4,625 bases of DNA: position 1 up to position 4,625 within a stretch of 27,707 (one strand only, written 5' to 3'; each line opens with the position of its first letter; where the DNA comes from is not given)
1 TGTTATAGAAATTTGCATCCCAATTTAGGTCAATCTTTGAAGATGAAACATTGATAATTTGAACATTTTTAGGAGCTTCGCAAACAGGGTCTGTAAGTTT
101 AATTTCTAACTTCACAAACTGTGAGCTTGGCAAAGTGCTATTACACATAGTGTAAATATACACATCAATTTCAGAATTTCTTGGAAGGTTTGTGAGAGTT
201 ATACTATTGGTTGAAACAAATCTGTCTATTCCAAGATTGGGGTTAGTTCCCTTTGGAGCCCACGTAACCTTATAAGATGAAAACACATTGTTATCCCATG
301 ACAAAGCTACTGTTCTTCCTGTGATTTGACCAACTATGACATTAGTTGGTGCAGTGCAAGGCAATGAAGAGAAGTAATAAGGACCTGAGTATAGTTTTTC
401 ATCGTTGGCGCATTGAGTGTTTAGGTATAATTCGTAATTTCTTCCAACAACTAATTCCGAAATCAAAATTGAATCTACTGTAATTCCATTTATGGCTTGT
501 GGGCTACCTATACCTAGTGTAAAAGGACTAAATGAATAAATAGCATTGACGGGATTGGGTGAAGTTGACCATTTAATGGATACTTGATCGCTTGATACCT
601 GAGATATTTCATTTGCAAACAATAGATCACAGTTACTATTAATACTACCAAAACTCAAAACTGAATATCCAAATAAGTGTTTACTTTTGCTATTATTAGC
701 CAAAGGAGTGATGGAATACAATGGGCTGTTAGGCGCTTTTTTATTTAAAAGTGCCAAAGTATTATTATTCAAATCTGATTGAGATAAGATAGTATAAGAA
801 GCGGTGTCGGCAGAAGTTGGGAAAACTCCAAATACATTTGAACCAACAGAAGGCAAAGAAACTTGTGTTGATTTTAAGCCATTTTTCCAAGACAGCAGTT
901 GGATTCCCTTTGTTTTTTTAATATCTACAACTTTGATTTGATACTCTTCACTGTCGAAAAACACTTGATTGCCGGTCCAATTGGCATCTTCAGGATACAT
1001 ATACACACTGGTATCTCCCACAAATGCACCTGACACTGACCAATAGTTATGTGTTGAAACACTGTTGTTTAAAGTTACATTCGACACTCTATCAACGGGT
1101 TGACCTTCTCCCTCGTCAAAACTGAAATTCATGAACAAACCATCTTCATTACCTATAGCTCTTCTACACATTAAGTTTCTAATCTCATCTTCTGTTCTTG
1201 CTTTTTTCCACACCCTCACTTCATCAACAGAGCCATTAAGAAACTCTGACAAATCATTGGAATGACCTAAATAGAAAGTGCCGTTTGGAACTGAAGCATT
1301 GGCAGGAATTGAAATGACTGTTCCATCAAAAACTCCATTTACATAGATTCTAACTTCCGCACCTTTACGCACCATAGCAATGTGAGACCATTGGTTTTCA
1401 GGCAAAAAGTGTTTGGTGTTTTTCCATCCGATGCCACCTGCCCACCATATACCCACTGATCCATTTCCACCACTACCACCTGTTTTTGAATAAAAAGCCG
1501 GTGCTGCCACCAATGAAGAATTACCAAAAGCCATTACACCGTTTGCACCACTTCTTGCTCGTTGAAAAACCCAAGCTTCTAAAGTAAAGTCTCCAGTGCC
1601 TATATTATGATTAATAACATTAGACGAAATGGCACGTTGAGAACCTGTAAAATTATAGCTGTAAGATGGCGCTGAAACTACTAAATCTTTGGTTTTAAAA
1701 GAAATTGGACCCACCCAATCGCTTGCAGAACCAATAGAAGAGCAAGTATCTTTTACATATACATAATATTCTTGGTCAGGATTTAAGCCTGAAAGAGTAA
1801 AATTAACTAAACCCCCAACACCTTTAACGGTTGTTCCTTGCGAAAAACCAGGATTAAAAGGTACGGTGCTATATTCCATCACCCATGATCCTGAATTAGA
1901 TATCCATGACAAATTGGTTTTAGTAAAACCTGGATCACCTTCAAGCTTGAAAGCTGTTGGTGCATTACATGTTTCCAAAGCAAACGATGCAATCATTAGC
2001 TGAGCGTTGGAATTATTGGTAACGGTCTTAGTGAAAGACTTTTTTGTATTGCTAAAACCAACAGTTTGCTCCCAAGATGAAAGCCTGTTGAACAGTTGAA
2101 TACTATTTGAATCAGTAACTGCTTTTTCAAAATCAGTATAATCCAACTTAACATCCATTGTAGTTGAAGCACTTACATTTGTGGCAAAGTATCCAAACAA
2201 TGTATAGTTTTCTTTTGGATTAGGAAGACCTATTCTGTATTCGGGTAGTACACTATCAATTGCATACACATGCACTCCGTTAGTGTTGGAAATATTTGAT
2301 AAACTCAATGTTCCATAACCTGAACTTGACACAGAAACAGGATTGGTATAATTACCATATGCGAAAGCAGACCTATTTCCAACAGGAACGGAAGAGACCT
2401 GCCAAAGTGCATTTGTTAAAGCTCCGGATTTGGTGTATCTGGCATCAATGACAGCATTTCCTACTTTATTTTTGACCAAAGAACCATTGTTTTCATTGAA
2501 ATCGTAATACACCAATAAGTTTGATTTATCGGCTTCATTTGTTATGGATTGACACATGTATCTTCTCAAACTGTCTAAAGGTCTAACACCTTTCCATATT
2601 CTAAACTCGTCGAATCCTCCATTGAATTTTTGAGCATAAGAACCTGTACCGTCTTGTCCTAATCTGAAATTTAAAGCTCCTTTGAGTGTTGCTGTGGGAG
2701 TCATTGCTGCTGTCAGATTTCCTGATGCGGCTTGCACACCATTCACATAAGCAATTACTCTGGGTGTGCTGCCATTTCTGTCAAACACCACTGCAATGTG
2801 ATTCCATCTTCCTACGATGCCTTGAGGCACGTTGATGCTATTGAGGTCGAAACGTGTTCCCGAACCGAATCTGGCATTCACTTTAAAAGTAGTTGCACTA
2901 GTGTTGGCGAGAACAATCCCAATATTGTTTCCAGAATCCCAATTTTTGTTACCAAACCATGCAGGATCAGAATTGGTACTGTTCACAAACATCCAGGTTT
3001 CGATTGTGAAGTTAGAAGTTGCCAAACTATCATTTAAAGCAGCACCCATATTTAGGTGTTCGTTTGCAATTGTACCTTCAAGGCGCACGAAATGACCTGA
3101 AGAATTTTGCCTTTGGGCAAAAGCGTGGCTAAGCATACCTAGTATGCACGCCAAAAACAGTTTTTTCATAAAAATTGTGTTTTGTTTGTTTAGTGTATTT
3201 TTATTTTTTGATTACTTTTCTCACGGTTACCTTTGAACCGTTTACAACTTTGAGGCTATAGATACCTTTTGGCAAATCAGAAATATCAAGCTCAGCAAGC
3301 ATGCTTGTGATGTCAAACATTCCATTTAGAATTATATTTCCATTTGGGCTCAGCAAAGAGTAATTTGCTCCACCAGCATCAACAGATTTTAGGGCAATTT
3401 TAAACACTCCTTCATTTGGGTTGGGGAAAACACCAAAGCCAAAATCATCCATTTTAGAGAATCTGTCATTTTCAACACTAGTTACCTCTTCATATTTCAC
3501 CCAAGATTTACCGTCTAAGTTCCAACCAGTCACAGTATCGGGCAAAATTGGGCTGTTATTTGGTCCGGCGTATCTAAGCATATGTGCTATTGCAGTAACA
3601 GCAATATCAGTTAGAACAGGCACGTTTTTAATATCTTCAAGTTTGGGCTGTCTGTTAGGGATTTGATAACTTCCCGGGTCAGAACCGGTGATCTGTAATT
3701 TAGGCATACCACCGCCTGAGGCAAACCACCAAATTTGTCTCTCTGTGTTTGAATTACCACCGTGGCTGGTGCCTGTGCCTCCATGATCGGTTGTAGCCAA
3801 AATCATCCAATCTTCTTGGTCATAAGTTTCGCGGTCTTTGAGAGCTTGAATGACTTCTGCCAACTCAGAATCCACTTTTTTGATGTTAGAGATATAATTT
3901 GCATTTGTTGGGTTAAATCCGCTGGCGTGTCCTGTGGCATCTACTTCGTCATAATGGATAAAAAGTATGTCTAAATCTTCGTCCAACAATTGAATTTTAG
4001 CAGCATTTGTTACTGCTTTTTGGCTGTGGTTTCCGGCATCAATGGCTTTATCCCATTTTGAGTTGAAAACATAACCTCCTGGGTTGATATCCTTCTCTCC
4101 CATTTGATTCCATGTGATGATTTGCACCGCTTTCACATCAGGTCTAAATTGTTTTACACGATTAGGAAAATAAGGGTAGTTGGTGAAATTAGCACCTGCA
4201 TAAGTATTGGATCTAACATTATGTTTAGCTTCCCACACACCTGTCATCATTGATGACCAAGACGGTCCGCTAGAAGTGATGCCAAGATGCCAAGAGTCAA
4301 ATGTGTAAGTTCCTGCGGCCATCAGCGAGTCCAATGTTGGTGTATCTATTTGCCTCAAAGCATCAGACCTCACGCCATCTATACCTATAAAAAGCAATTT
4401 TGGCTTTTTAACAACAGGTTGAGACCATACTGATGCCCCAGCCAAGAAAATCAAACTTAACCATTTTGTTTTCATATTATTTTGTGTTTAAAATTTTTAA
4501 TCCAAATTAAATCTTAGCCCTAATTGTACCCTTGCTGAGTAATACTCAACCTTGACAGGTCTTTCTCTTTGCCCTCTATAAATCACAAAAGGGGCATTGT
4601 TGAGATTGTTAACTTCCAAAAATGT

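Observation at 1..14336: Candidate PUL-like phosphonate utilisation locus coupling T9SS surface proteins, a SusD-less TonB receptor and an oxidase/phosphonatase core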

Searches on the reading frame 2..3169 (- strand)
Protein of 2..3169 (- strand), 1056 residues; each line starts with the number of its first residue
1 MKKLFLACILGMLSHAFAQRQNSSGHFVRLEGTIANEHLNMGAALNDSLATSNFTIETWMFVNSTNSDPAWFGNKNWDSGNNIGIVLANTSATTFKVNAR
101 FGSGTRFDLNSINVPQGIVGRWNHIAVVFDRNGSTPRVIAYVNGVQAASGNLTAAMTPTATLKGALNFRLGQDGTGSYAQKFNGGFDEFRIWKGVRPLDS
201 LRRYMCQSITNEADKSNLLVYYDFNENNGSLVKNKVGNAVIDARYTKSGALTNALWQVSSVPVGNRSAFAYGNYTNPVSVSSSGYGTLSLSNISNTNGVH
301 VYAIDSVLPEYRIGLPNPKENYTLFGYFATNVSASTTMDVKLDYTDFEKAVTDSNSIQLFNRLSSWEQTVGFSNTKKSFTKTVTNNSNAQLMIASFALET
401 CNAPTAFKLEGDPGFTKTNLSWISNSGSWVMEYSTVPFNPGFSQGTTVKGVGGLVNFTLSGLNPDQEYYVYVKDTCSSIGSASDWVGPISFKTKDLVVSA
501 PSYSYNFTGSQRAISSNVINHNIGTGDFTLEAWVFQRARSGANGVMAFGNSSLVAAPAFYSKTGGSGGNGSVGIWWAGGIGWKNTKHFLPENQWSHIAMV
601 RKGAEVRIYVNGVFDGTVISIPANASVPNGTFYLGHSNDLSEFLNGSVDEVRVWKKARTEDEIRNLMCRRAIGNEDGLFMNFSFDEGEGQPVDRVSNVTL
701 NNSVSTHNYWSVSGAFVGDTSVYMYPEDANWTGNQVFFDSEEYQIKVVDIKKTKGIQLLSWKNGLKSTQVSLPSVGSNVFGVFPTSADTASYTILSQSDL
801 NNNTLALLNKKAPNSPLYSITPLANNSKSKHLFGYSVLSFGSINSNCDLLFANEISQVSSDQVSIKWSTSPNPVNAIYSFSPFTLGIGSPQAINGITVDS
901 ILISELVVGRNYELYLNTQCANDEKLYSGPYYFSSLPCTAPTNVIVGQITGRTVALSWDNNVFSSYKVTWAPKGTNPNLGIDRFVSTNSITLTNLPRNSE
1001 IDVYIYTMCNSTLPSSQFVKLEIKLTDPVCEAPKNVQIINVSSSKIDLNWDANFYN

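Call 3: search_protein_families(library=pfam, proteins=[window:2-3169:-], max_evalue=0.01)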
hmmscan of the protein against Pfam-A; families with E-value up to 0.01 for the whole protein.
window:2-3169:- (1056 aa): 3 families
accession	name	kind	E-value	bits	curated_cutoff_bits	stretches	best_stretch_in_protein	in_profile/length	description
PF13385.13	Laminin_G_3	-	9.5e-41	139.9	27.6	2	520-663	11-150/151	Concanavalin A-like lectin/glucanases superfamily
PF00041.27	fn3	-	5.3e-13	49.4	25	1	940-1010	2-71/84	Fibronectin type III domain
PF06439.18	3keto-disac_hyd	-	0.0062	17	26.8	0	568-638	99-176/187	3-keto-disaccharide hydrolase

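Call 4: search_protein_families(library=ncbifam, proteins=[window:2-3169:-], max_evalue=0.01)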
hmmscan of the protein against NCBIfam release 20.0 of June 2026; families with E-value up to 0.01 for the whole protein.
window:2-3169:- (1056 aa): 1 family
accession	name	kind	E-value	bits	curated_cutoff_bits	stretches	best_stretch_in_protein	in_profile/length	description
NF052521.1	TafC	equivalog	8.9e-09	34.9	410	1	525-669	215-362/373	TafC family fimbrial protein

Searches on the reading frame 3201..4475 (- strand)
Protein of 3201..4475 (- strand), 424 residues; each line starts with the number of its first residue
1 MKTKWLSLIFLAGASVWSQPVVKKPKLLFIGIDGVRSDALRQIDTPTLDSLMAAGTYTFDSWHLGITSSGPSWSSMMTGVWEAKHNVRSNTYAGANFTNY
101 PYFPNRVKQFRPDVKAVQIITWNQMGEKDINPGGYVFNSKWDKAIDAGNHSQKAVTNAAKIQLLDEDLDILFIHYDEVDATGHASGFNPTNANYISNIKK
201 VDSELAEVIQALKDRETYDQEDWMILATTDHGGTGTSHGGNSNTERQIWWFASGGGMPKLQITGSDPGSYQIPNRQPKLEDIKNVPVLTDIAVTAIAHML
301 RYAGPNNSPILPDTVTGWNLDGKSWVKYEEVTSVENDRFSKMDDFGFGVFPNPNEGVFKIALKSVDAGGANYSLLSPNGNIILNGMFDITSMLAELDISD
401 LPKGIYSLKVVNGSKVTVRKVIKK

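Call 3: search_protein_families(library=pfam, proteins=[window:3201-4475:-], max_evalue=0.01)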
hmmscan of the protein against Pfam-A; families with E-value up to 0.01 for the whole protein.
window:3201-4475:- (424 aa): 4 families
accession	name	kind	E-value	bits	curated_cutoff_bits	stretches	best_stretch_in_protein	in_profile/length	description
PF01663.27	Phosphodiest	-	9.4e-18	65.3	23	1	27-237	1-225/342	Type I phosphodiesterase / nucleotide pyrophosphatase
PF18962.6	Por_Secre_tail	-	1.2e-10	42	27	1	349-422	1-74/75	Secretion system C-terminal sorting domain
PF01676.23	Metalloenzyme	-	7.5e-08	32.6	24.3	1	149-234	128-203/252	Metalloenzyme superfamily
PF00884.28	Sulfatase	-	3.6e-05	23.7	25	1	44-235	25-245/301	Sulfatase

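Call 4: search_protein_families(library=ncbifam, proteins=[window:3201-4475:-], max_evalue=0.01)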
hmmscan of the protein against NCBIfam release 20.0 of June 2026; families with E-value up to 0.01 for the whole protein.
window:3201-4475:- (424 aa): 8 families
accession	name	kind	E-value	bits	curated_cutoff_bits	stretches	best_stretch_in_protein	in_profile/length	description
TIGR04183.1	Por_Secre_tail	domain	3.7e-10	39.7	23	1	349-424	1-72/72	T9SS type A sorting domain-containing protein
NF010322.0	PRK13759.1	equivalog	3.4e-09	35.7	481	1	23-88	5-75/486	arylsulfatase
NF045661.1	HdlasePehA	equivalog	1.2e-07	30.8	900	1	25-91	3-73/506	phosphoric/sulfuric ester hydrolase PehA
NF038113.1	T9SSA_dep_M36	equivalog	6.7e-07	27.8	885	1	329-423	778-868/869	T9SS-dependent M36 family metallopeptidase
TIGR01307.1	pgm_bpd_ind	equivalog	0.00018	20.1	330.65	1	150-235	367-442/504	2,3-bisphosphoglycerate-independent phosphoglycerate mutase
TIGR00306.2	apgM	subfamily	0.00033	19.8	320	1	154-231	277-347/403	2,3-bisphosphoglycerate-independent phosphoglycerate mutase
NF003766.0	PRK05362.1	equivalog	0.0076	15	256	0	160-245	272-347/396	phosphopentomutase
TIGR03417.1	chol_sulfatase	equivalog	0.0089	14.9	433.45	0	180-296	241-348/500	choline-sulfatase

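Call 29: search_solved_structures(query=window:3201-4475:-, max_evalue=0.001, show_alignments=2)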
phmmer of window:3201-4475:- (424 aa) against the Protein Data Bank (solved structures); distinct sequences matched with E-value up to 0.001: 8.
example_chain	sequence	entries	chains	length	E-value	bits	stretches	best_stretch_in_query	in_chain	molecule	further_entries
4lqy_A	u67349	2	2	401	8.9e-10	41.4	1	24-238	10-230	Bis(5'-adenosyl)-triphosphatase ENPP4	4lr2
5tcd_A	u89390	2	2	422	1e-07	34.6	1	24-236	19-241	Ectonucleotide pyrophosphatase/phosphodiesterase family member 7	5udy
5veo_A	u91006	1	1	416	1.8e-06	30.5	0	23-91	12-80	Ectonucleotide pyrophosphatase/phosphodiesterase family member 5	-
5ven_A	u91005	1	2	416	1.8e-06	30.5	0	23-91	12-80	Ectonucleotide pyrophosphatase/phosphodiesterase family member 5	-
5vem_A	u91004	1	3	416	0.00011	24.6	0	24-237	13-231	Ectonucleotide pyrophosphatase/phosphodiesterase family member 5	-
4uph_A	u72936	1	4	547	0.00014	24.2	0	17-100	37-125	SULFATASE (SULFURIC ESTER HYDROLASE) PROTEIN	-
7pzj_A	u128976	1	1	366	0.00023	23.5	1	346-418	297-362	Lipase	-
8glk_D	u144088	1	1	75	0.0005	22.4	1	349-422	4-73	Endonuclease I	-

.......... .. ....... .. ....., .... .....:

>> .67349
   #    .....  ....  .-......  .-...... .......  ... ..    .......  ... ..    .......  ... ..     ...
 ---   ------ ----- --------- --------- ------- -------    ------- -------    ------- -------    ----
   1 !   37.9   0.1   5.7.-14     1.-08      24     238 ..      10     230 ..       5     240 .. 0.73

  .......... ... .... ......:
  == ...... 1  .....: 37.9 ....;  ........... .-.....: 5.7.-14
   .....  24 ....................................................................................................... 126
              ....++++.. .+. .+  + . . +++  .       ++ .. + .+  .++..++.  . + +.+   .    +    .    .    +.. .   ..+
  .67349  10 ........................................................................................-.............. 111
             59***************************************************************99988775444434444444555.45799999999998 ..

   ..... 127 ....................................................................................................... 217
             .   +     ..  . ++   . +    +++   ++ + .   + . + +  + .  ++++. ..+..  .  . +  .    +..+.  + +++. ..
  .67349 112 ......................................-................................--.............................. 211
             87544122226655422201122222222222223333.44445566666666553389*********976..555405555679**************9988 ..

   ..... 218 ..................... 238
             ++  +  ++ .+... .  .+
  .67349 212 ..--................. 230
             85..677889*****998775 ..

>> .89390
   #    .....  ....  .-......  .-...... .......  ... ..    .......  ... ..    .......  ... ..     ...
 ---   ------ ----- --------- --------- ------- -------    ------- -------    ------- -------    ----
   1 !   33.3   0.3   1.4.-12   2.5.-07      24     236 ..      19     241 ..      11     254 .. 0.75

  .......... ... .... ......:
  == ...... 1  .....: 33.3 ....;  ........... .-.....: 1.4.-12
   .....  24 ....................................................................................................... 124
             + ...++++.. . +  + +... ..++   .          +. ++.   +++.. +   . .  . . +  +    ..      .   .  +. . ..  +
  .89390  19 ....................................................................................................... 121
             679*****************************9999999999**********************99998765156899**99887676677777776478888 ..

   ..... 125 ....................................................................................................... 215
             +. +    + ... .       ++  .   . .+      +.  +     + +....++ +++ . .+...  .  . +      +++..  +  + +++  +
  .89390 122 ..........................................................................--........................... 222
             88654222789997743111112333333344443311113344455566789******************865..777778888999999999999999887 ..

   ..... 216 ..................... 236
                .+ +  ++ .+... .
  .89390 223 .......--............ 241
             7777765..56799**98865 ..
